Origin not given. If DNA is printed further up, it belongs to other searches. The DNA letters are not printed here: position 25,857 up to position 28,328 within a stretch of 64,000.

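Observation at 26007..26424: Hef-family helicase whose ERCC4/XPF nuclease domain appears catalytically eroded and lacks the (HhH)2 tail (FANCM-like state)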

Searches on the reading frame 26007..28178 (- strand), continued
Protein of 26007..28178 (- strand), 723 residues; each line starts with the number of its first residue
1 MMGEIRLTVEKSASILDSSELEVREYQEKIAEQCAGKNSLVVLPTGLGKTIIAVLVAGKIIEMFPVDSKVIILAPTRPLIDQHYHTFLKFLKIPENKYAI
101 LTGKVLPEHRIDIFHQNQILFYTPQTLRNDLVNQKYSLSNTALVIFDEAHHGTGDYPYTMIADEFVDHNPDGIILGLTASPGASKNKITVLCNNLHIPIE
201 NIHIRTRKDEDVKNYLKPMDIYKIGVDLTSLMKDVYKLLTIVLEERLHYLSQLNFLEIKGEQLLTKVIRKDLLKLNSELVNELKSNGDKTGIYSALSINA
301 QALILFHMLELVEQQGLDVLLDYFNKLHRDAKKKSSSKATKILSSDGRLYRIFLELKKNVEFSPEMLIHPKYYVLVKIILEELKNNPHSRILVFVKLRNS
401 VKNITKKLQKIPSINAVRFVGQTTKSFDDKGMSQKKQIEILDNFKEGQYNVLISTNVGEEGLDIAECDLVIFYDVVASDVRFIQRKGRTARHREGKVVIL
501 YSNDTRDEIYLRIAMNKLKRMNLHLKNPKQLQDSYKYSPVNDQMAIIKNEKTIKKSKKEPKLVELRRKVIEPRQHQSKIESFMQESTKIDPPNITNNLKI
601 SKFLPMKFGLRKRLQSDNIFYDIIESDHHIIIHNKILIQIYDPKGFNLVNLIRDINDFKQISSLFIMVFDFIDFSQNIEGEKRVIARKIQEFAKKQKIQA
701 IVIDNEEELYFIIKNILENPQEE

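Call 6: find_homologous_proteins(query=window:26007-28178:-, max_evalue=1e-10)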
Query window:26007-28178:- (723 aa): 5968 proteins with E <= 1e-10 among 8000 candidates; the best 120 are listed.
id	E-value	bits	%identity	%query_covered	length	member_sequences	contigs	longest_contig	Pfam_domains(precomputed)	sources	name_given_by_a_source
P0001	0.0e+0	1572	100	100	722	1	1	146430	PF00270.36,PF21210.4,PF00271.38,PF22590.3,PF04851.22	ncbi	ncbi:MAG: DEAD/DEAH box helicase [Promethearchaeota archaeon]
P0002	0.0e+0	1299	82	100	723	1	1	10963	PF00270.36,PF21210.4,PF00271.38,PF04851.22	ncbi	-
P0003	0.0e+0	1218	78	99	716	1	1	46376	PF00270.36,PF21210.4,PF18766.8,PF00271.38,PF22590.3,PF04851.22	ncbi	ncbi:MAG: helicase-related protein [Candidatus Hermodarchaeota archaeon]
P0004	0.0e+0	1211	80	95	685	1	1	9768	PF00270.36,PF21210.4,PF00271.38,PF04851.22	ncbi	-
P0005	0.0e+0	1142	72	100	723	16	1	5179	PF00270.36,PF21210.4,PF18766.8,PF00271.38,PF04851.22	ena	-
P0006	0.0e+0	1140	73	100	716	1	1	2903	PF00270.36,PF21210.4,PF00271.38,PF22590.3,PF04851.22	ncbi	ncbi:MAG: DEAD/DEAH box helicase family protein [Candidatus Hodarchaeota archaeon]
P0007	0.0e+0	1125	72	100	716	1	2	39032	PF00270.36,PF21210.4,PF18766.8,PF00271.38,PF22590.3,PF04851.22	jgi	-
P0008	0.0e+0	1123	71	100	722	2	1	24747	PF00270.36,PF21210.4,PF00271.38,PF22590.3,PF04851.22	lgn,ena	-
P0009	0.0e+0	1122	72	100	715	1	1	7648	PF00270.36,PF21210.4,PF00271.38,PF22590.3,PF04851.22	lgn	-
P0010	0.0e+0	1121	72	99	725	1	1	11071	PF00270.36,PF21210.4,PF00271.38,PF22590.3,PF04851.22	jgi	-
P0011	0.0e+0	1109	71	100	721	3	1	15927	PF00270.36,PF21210.4,PF00271.38,PF22590.3,PF04851.22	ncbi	ncbi:MAG: helicase-related protein [Promethearchaeota archaeon]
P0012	0.0e+0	1106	71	99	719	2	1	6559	PF00270.36,PF21210.4,PF18766.8,PF00271.38,PF22590.3,PF04851.22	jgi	jgi:Fanconi anemia group M protein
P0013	0.0e+0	1104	71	99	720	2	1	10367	PF00270.36,PF21210.4,PF18766.8,PF00271.38,PF22590.3,PF04851.22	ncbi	ncbi:MAG: DEAD/DEAH box helicase family protein [Promethearchaeota archaeon]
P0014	0.0e+0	1099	71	99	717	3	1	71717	PF00270.36,PF21210.4,PF00271.38,PF22590.3,PF04851.22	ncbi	-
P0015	0.0e+0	1095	70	99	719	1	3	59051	PF00270.36,PF21210.4,PF18766.8,PF00271.38,PF22590.3,PF04851.22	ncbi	ncbi:MAG: helicase-related protein [Promethearchaeota archaeon]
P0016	0.0e+0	1093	71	98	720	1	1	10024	PF00270.36,PF21210.4,PF18766.8,PF00271.38,PF22590.3,PF04851.22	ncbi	ncbi:MAG: helicase-related protein [Promethearchaeota archaeon]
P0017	0.0e+0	1091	70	100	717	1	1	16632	PF00270.36,PF21210.4,PF00271.38,PF22590.3,PF04851.22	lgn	-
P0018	0.0e+0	1090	70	100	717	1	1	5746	PF00270.36,PF21210.4,PF00271.38,PF22590.3,PF04851.22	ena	-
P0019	0.0e+0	1089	70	99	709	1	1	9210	PF00270.36,PF21210.4,PF18766.8,PF00271.38,PF22590.3,PF04851.22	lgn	-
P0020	0.0e+0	1087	70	100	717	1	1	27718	PF00270.36,PF21210.4,PF00271.38,PF04851.22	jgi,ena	-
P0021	0.0e+0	1086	70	99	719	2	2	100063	PF00270.36,PF21210.4,PF00271.38,PF04851.22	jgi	jgi:Fanconi anemia group M protein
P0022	0.0e+0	1085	70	100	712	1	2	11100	PF00270.36,PF21210.4,PF00271.38,PF04851.22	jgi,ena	-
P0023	0.0e+0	1085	70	100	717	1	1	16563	PF00270.36,PF21210.4,PF00271.38,PF04851.22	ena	-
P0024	0.0e+0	1084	70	100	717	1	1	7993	PF00270.36,PF21210.4,PF00271.38,PF04851.22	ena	-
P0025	0.0e+0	1084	71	99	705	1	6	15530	PF00270.36,PF21210.4,PF00271.38,PF22590.3,PF04851.22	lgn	-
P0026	0.0e+0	1082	71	99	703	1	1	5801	PF00270.36,PF21210.4,PF00271.38,PF22590.3,PF04851.22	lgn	-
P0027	0.0e+0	1082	70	100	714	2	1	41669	PF00270.36,PF21210.4,PF00271.38,PF22590.3,PF04851.22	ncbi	ncbi:MAG: DEAD/DEAH box helicase [Candidatus Hodarchaeota archaeon]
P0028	0.0e+0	1079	70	98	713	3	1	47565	PF00270.36,PF21210.4,PF00271.38,PF04851.22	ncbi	-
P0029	0.0e+0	1079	70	100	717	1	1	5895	PF00270.36,PF21210.4,PF00271.38,PF04851.22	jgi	-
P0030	0.0e+0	1078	71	98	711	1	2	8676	PF00270.36,PF21210.4,PF18766.8,PF00271.38,PF22590.3,PF04851.22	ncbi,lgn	ncbi:MAG: helicase-related protein [Promethearchaeota archaeon]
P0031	0.0e+0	1074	70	100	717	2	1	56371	PF00270.36,PF21210.4,PF00271.38,PF22590.3,PF04851.22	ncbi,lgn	-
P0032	0.0e+0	1067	69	100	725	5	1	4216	PF00270.36,PF21210.4,PF00271.38,PF04851.22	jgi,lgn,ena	-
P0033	0.0e+0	1067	68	99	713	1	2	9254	PF00270.36,PF21210.4,PF00271.38,PF22590.3,PF04851.22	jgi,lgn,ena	-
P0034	0.0e+0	1062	68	99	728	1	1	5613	PF00270.36,PF21210.4,PF18766.8,PF00271.38,PF04851.22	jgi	-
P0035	0.0e+0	1059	69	97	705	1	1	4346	PF00270.36,PF21210.4,PF00271.38,PF04851.22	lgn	-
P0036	0.0e+0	1057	67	100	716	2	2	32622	PF00270.36,PF21210.4,PF00271.38,PF22590.3,PF04851.22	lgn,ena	-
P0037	0.0e+0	1056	69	99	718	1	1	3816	PF00270.36,PF21210.4,PF00271.38,PF04851.22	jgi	-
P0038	0.0e+0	1054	70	97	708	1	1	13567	PF00270.36,PF21210.4,PF18766.8,PF00271.38,PF22590.3,PF04851.22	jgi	jgi:ERCC4-related helicase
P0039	0.0e+0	1044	68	99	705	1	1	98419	PF00270.36,PF21210.4,PF00271.38,PF04851.22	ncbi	-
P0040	0.0e+0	1043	68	100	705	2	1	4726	PF00270.36,PF21210.4,PF00271.38,PF04851.22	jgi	-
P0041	0.0e+0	1032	67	100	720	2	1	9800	PF00270.36,PF21210.4,PF00271.38,PF04851.22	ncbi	-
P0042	0.0e+0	1029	67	100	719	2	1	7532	PF00270.36,PF21210.4,PF00271.38,PF04851.22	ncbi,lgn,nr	ncbi:MAG: DEAD/DEAH box helicase family protein [Candidatus Helarchaeota archaeon]|nr:DEAD/DEAH box 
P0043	0.0e+0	1025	67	100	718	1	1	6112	PF00270.36,PF21210.4,PF00271.38,PF04851.22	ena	-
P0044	0.0e+0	1018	66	99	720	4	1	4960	PF00270.36,PF21210.4,PF00271.38,PF04851.22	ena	-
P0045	0.0e+0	1017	66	100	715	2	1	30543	PF00270.36,PF21210.4,PF00271.38,PF04851.22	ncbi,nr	ncbi:MAG: DEAD/DEAH box helicase family protein [Candidatus Lokiarchaeota archaeon]|nr:DEAD/DEAH box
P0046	0.0e+0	1016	67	99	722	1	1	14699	PF00270.36,PF21210.4,PF18766.8,PF00271.38,PF22590.3,PF04851.22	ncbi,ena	-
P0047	0.0e+0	1016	66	98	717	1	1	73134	PF00270.36,PF21210.4,PF18766.8,PF00271.38,PF22590.3,PF04851.22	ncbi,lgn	-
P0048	0.0e+0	1014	66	99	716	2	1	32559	PF00270.36,PF21210.4,PF18766.8,PF00271.38,PF04851.22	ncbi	-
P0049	6.6e-298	1008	66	98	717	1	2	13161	PF00270.36,PF21210.4,PF18766.8,PF00271.38,PF22590.3,PF04851.22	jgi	-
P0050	3.0e-296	1002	69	94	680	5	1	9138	PF00270.36,PF21210.4,PF18766.8,PF00271.38,PF04851.22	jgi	-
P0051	4.4e-295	998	66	97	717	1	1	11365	PF00270.36,PF21210.4,PF18766.8,PF00271.38,PF04851.22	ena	-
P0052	1.0e-291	987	71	89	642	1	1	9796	PF00270.36,PF21210.4,PF00271.38,PF04851.22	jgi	jgi:ERCC4-related helicase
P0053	7.0e-291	985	63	100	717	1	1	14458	PF00270.36,PF21210.4,PF18766.8,PF00271.38,PF22590.3,PF04851.22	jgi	-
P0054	1.2e-290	984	65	99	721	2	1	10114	PF00270.36,PF21210.4,PF00271.38,PF04851.22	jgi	-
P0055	1.2e-289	980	65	98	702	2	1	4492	PF00270.36,PF21210.4,PF18766.8,PF00271.38,PF22590.3,PF04851.22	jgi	-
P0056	2.8e-289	979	71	90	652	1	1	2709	PF00270.36,PF21210.4,PF00271.38,PF22590.3,PF04851.22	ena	-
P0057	5.3e-289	978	65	98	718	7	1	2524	PF00270.36,PF21210.4,PF00271.38,PF04851.22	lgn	-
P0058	1.1e-288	977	64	100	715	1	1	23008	PF00270.36,PF21210.4,PF00271.38,PF04851.22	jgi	jgi:Fanconi anemia group M protein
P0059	4.4e-288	975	63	98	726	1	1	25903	PF00270.36,PF21210.4,PF00271.38,PF04851.22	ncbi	ncbi:MAG: DEAD/DEAH box helicase [Promethearchaeota archaeon]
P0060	3.5e-287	972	63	100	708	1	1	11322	PF00270.36,PF21210.4,PF18766.8,PF00271.38,PF22590.3,PF04851.22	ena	-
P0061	1.3e-286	970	65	98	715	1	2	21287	PF00270.36,PF21210.4,PF00271.38,PF22590.3,PF04851.22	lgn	-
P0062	4.5e-286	969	63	99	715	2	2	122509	PF00270.36,PF21210.4,PF00271.38,PF04851.22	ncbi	ncbi:MAG: helicase-related protein [Promethearchaeota archaeon]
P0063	6.7e-286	968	63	100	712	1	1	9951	PF00270.36,PF21210.4,PF00271.38,PF04851.22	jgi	jgi:Fanconi anemia group M protein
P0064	2.6e-285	966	63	98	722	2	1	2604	PF00270.36,PF21210.4,PF00271.38,PF22590.3,PF04851.22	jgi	jgi:ERCC4-related helicase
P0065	3.1e-285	966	71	88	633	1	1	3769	PF00270.36,PF21210.4,PF18766.8,PF00271.38,PF22590.3,PF04851.22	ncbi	ncbi:MAG: helicase-related protein [Candidatus Thorarchaeota archaeon]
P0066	4.5e-285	965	64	98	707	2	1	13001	PF00270.36,PF21210.4,PF00271.38,PF04851.22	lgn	-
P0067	8.1e-285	964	62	100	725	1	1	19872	PF00270.36,PF21210.4,PF18766.8,PF00271.38,PF22590.3,PF04851.22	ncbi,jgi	ncbi:MAG: helicase-related protein [Promethearchaeota archaeon]|jgi:Fanconi anemia group M protein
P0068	2.3e-284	963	63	97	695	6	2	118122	PF00270.36,PF21210.4,PF00271.38,PF22590.3,PF04851.22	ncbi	ncbi:MAG: DEAD/DEAH box helicase [Promethearchaeota archaeon]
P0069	5.3e-284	962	69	89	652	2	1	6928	PF00270.36,PF21210.4,PF00271.38,PF04851.22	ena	-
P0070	2.9e-283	959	64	97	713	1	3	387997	PF00270.36,PF21210.4,PF00271.38,PF22590.3,PF04851.22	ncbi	ncbi:MAG: DEAD/DEAH box helicase [Candidatus Hermodarchaeota archaeon]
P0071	7.0e-283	958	63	98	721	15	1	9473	PF00270.36,PF21210.4,PF00271.38,PF04851.22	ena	-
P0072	1.2e-282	957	63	100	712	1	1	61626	PF00270.36,PF21210.4,PF00271.38,PF04851.22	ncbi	ncbi:MAG: DEAD/DEAH box helicase [Candidatus Thorarchaeota archaeon]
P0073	2.0e-281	953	63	94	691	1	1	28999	PF00270.36,PF21210.4,PF00271.38,PF04851.22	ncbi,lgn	-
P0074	2.7e-281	953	63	97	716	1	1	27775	PF00270.36,PF21210.4,PF00271.38,PF22590.3,PF04851.22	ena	-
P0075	3.9e-281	952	62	98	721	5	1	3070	PF00270.36,PF21210.4,PF00271.38,PF04851.22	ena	-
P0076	1.6e-279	947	67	90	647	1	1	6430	PF00270.36,PF21210.4,PF00271.38,PF22590.3,PF04851.22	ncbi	ncbi:MAG: helicase-related protein, partial [Candidatus Odinarchaeota archaeon]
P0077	3.5e-278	943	62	100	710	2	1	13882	PF00270.36,PF21210.4,PF00271.38,PF22590.3,PF04851.22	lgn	-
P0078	9.6e-278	941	63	95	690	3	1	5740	PF00270.36,PF21210.4,PF00271.38,PF22590.3,PF04851.22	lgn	-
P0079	1.5e-277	940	62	100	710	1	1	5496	PF00270.36,PF21210.4,PF00271.38,PF22590.3,PF04851.22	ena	-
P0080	2.0e-277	940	62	98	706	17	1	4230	PF00270.36,PF21210.4,PF00271.38,PF04851.22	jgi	-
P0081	5.1e-277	939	62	98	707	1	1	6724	PF00270.36,PF21210.4,PF00271.38,PF22590.3,PF04851.22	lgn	-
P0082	1.9e-276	937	62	100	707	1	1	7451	PF00270.36,PF21210.4,PF00271.38,PF22590.3,PF04851.22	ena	-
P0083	7.0e-276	935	64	94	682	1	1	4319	PF00270.36,PF21210.4,PF00271.38,PF22590.3,PF04851.22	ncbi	-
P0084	1.7e-275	934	63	94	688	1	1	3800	PF00270.36,PF21210.4,PF00271.38,PF22590.3,PF04851.22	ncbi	-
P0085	3.0e-275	933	63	94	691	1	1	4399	PF00270.36,PF21210.4,PF00271.38,PF22590.3,PF04851.22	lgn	-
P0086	8.0e-275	931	62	99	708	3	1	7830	PF00270.36,PF21210.4,PF18766.8,PF00271.38,PF22590.3,PF04851.22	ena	-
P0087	2.6e-274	930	62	98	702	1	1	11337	PF00270.36,PF21210.4,PF00271.38,PF04851.22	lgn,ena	-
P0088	2.9e-274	930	61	98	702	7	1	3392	PF00270.36,PF21210.4,PF00271.38,PF04851.22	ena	-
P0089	9.6e-274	928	63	94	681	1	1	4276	PF00270.36,PF21210.4,PF00271.38,PF04851.22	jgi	-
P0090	7.6e-273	925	62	99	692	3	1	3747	PF00270.36,PF21210.4,PF00271.38,PF22590.3,PF04851.22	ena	-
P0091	7.8e-273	925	64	94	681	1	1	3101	PF00270.36,PF21210.4,PF00271.38,PF04851.22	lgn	-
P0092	1.3e-272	924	60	100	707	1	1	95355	PF00270.36,PF21210.4,PF00271.38,PF22590.3,PF04851.22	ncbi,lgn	-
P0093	1.4e-272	924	64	94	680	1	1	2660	PF00270.36,PF21210.4,PF18766.8,PF00271.38,PF22590.3,PF04851.22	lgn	-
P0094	2.2e-272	923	62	100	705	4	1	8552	PF00270.36,PF21210.4,PF18766.8,PF00271.38,PF04851.22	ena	-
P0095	2.8e-272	923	60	98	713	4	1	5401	PF00270.36,PF21210.4,PF00271.38,PF22590.3,PF04851.22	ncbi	ncbi:MAG: DEAD/DEAH box helicase [Candidatus Thorarchaeota archaeon]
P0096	3.2e-272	923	61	98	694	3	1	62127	PF00270.36,PF21210.4,PF00271.38,PF22590.3,PF04851.22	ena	-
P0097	3.2e-272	923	72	83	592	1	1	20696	PF21210.4,PF00271.38,PF22590.3,PF04851.22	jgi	jgi:Fanconi anemia group M protein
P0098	6.3e-272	922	62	100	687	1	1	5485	PF00270.36,PF21210.4,PF18766.8,PF00271.38,PF22590.3,PF04851.22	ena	-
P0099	4.2e-271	919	62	100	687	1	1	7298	PF00270.36,PF21210.4,PF18766.8,PF00271.38,PF22590.3,PF04851.22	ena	-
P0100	4.7e-271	919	61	98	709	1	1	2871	PF00270.36,PF21210.4,PF00271.38,PF22590.3,PF04851.22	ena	-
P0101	1.4e-270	917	61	98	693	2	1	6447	PF00270.36,PF21210.4,PF00271.38,PF04851.22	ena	-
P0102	2.0e-270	917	59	99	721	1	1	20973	PF00270.36,PF21210.4,PF00271.38,PF22590.3,PF04851.22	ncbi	-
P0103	5.0e-270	916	60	98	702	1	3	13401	PF00270.36,PF21210.4,PF00271.38,PF22590.3,PF04851.22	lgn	-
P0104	7.8e-270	915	60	98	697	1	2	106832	PF00270.36,PF21210.4,PF00271.38,PF22590.3,PF04851.22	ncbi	ncbi:MAG: DEAD/DEAH box helicase family protein [Candidatus Hodarchaeota archaeon]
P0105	1.1e-269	915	61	100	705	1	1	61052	PF00270.36,PF21210.4,PF18766.8,PF00271.38,PF04851.22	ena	-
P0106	1.9e-269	914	62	94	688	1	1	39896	PF00270.36,PF21210.4,PF00271.38,PF22590.3,PF04851.22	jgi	jgi:Fanconi anemia group M protein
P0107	4.6e-269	912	61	100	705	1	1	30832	PF00270.36,PF21210.4,PF18766.8,PF00271.38,PF04851.22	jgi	-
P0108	4.9e-269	912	60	97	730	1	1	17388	PF00270.36,PF21210.4,PF00271.38,PF22590.3,PF04851.22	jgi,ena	-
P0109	6.1e-269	912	60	98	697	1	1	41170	PF00270.36,PF21210.4,PF00271.38,PF22590.3,PF04851.22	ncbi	ncbi:MAG: DEAD/DEAH box helicase family protein [Candidatus Hodarchaeota archaeon]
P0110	6.8e-269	912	60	98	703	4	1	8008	PF00270.36,PF21210.4,PF00271.38,PF04851.22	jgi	jgi:ERCC4-related helicase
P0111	1.3e-268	911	60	98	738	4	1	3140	PF00270.36,PF21210.4,PF00271.38,PF04851.22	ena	-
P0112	1.4e-268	911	63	94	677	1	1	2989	PF00270.36,PF21210.4,PF00271.38,PF22590.3,PF04851.22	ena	-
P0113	2.1e-268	910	59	98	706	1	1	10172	PF00270.36,PF21210.4,PF00271.38,PF04851.22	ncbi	ncbi:MAG: helicase-related protein [Candidatus Thorarchaeota archaeon]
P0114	3.9e-268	909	59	99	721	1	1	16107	PF00270.36,PF21210.4,PF00271.38,PF22590.3,PF04851.22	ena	-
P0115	7.0e-268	909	59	99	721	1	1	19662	PF00270.36,PF21210.4,PF00271.38,PF22590.3,PF04851.22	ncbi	-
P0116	7.9e-268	908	59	98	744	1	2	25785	PF00270.36,PF21210.4,PF00271.38,PF22590.3,PF04851.22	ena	-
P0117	1.2e-267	908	59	99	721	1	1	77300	PF00270.36,PF21210.4,PF00271.38,PF22590.3,PF04851.22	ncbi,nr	ncbi:MAG: DEAD/DEAH box helicase family protein [Candidatus Lokiarchaeota archaeon]|nr:DEAD/DEAH box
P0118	1.3e-267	908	58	98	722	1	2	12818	PF00270.36,PF21210.4,PF00271.38,PF22590.3,PF04851.22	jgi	-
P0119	1.6e-267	907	61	97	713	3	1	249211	PF00270.36,PF21210.4,PF00271.38,PF22590.3,PF04851.22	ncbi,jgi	ncbi:MAG: DEAD/DEAH box helicase [Promethearchaeota archaeon]|jgi:Fanconi anemia group M protein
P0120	2.9e-267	907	60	97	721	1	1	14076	PF00270.36,PF21210.4,PF00271.38,PF22590.3,PF04851.22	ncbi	ncbi:MAG: DEAD/DEAH box helicase [Candidatus Hermodarchaeota archaeon]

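Call 26: find_encoding_contigs(protein=P0070, flank=8000, max_places=2)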
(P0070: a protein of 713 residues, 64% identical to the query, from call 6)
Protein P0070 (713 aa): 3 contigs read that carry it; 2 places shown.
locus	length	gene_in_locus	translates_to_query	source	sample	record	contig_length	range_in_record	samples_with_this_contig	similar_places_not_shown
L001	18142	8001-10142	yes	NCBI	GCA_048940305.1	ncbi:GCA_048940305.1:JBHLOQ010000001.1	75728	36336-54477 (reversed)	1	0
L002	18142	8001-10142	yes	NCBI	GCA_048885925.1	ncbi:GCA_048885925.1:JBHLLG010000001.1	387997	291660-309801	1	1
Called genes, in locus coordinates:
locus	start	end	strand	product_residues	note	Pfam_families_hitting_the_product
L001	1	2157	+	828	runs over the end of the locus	PF02901:PFL-like, PF01228:Gly_radical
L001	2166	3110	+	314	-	PF13353:Fer4_12, PF04055:Radical_SAM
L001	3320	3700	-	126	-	-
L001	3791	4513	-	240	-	-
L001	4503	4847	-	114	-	-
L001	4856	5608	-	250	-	-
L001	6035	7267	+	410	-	-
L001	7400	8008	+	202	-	-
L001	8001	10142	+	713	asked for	PF00270:DEAD, PF04851:ResIII, PF21210:RNA_helicase_helical, PF22590:Cas3-like_C_2 (faint), PF00271:Helicase_C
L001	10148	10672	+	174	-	PF09082:DUF1922 (weak)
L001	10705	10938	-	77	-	-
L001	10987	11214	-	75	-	-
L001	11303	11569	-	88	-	-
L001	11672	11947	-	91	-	-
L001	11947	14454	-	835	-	PF00270:DEAD, PF04851:ResIII, PF00271:Helicase_C (weak), PF21280:Helicase_dom4_arc (weak)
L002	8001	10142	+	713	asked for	PF00270:DEAD, PF04851:ResIII, PF21210:RNA_helicase_helical, PF22590:Cas3-like_C_2 (faint), PF00271:Helicase_C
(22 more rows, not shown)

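Call 27: find_encoding_contigs(protein=P0117, flank=8000, max_places=2)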
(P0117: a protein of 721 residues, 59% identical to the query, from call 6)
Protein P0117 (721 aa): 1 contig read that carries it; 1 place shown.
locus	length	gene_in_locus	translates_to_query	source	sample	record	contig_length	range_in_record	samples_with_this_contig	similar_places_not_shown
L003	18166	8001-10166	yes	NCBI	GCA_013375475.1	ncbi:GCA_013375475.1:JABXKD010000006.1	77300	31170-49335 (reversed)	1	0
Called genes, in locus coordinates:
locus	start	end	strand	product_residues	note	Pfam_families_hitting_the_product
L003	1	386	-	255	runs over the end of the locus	-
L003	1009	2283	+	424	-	-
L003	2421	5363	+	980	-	PF00432:Prenyltrans (weak)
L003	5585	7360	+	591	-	-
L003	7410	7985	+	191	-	-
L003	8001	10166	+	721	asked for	PF04851:ResIII, PF00270:DEAD, PF21210:RNA_helicase_helical, PF00271:Helicase_C, PF22590:Cas3-like_C_2 (weak)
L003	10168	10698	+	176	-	PF09082:DUF1922 (weak), PF19134:DUF5817 (weak)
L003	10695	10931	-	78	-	-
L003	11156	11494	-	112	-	-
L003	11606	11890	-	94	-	-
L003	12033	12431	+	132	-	-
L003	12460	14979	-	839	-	PF00270:DEAD, PF04851:ResIII, PF00271:Helicase_C, PF21280:Helicase_dom4_arc (faint)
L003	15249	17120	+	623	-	PF14520:HHH_5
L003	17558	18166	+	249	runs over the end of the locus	-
